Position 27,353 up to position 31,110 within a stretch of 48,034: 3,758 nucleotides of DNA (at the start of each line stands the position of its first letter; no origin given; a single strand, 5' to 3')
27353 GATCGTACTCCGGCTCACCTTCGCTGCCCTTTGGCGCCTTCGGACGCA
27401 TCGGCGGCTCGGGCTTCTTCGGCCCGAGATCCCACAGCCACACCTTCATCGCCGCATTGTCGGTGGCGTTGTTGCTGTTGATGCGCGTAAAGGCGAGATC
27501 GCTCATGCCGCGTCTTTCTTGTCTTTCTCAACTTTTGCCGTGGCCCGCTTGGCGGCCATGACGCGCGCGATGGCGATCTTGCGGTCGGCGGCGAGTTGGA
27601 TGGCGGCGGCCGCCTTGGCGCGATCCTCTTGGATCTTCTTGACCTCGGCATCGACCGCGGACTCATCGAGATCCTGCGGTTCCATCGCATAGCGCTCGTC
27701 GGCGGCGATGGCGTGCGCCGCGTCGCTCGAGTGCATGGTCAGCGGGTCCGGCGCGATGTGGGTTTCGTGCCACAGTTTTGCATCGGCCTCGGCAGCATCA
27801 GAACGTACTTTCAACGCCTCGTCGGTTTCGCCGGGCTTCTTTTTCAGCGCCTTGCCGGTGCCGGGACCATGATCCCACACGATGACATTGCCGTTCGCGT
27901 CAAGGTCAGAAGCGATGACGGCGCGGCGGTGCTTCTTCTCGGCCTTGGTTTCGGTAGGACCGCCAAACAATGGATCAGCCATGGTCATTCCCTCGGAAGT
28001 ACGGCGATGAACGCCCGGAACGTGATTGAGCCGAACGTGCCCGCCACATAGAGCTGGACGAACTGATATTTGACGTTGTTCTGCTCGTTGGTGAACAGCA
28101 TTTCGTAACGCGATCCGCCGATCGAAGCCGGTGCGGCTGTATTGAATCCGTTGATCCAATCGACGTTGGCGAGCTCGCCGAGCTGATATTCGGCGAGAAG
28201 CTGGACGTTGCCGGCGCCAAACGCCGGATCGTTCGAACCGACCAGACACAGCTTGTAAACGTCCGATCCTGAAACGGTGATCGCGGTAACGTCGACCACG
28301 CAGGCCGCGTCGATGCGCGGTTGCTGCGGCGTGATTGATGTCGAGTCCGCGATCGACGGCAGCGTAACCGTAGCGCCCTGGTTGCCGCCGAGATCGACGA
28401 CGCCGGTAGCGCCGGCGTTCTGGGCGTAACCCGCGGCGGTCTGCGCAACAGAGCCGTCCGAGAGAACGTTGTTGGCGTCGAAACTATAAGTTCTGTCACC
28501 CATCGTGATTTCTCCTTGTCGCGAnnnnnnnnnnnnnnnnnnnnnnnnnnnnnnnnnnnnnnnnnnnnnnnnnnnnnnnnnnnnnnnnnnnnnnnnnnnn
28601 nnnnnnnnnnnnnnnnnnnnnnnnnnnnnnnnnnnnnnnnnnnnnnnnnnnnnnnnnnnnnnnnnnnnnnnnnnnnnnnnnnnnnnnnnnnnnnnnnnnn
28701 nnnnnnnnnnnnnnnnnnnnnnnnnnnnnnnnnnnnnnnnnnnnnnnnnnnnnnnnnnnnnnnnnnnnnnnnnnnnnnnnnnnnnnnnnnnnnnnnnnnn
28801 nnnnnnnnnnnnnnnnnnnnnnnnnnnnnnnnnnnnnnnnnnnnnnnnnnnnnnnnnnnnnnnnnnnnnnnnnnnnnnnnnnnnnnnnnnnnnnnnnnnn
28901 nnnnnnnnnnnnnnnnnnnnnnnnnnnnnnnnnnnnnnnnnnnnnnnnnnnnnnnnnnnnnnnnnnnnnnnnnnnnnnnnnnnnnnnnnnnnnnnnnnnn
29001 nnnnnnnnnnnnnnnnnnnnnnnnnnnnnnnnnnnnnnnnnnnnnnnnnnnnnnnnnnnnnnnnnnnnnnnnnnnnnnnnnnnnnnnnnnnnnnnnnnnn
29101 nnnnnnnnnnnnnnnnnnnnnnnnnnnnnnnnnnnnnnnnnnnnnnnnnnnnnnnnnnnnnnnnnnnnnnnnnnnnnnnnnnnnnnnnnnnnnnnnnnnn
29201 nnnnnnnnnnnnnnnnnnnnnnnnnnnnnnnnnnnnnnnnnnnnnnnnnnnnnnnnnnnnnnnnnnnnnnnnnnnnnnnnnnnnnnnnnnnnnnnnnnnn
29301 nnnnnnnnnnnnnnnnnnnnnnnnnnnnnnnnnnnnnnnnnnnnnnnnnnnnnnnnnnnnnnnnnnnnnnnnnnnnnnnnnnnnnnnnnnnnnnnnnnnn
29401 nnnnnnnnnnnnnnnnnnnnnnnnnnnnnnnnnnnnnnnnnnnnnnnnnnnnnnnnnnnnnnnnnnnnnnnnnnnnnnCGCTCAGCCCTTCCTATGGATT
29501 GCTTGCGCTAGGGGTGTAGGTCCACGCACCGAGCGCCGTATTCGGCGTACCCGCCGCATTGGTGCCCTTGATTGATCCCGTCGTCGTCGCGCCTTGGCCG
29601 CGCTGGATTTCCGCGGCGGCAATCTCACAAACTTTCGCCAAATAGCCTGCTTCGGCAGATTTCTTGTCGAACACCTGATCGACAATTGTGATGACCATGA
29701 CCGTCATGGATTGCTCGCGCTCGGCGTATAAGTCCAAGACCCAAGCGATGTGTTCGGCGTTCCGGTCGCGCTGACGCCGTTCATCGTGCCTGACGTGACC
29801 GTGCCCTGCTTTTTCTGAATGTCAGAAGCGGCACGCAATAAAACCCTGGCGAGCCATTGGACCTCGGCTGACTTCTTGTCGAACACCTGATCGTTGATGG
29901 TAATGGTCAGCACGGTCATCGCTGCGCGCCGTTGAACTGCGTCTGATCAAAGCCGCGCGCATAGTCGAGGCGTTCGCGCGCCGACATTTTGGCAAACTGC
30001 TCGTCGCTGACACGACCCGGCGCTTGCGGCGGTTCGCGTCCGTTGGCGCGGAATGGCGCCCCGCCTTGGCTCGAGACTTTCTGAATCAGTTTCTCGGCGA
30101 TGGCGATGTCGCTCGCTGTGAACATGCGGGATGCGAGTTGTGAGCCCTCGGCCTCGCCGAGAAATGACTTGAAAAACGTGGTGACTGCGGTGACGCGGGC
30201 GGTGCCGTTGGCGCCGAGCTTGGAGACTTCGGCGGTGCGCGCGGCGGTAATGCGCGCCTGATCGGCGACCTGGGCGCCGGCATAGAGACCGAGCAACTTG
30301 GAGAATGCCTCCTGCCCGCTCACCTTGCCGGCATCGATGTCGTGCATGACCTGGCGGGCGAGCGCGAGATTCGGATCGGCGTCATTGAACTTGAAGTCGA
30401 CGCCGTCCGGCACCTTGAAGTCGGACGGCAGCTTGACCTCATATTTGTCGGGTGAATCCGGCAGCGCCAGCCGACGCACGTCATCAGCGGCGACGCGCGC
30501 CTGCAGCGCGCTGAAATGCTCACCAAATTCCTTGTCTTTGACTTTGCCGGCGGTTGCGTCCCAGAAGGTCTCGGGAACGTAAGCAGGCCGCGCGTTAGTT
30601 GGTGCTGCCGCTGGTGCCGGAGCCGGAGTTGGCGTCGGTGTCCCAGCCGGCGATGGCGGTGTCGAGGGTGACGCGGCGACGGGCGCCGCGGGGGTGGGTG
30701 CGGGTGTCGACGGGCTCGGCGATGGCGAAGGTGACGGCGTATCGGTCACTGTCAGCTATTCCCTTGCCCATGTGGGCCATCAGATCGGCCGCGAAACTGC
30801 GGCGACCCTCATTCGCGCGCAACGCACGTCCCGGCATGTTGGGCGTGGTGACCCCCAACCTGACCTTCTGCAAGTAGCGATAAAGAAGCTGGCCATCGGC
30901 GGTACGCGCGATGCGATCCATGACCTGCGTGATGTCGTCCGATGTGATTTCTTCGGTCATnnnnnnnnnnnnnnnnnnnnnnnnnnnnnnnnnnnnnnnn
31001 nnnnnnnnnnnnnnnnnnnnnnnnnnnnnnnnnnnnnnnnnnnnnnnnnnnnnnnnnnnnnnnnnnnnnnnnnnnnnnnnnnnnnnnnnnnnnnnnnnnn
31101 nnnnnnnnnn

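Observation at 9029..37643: Strand-specific conserved motif (core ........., up to 18-21 nt) at every late-module boundary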

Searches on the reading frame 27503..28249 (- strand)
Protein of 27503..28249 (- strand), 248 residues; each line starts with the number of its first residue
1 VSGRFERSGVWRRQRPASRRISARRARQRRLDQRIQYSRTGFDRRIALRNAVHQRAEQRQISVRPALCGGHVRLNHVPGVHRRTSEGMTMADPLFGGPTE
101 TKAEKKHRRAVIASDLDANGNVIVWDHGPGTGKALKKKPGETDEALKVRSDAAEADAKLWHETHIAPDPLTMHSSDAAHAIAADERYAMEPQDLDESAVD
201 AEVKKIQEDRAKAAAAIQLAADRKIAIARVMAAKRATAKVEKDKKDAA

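Call 11: search_protein_families(library=phrogs, proteins=[window:27503-28249:-])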
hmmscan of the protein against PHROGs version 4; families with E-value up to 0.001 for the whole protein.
window:27503-28249:- (248 aa): 0 families

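Call 65: search_protein_families(library=pfam, proteins=[window:27503-28249:-], max_evalue=0.1)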
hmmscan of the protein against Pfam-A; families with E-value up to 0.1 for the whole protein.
window:27503-28249:- (248 aa): 0 families

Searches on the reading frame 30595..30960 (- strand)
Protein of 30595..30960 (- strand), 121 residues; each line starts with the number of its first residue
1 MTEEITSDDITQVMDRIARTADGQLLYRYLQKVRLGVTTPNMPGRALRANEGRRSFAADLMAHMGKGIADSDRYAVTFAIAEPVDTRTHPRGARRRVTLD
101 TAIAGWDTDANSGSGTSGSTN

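Call 24: search_protein_families(library=phrogs, proteins=[window:30595-30960:-], max_evalue=0.01)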
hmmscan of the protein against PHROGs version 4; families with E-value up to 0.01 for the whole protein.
window:30595-30960:- (121 aa): 0 families

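Call 65: search_protein_families(library=pfam, proteins=[window:30595-30960:-], max_evalue=0.1)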
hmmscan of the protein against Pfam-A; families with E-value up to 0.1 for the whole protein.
window:30595-30960:- (121 aa): 1 family
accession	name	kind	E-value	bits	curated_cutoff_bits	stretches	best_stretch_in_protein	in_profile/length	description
PF25181.1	Phage_Bbp19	-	0.012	15.9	25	1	17-63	4-50/61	Bbp19-like phage protein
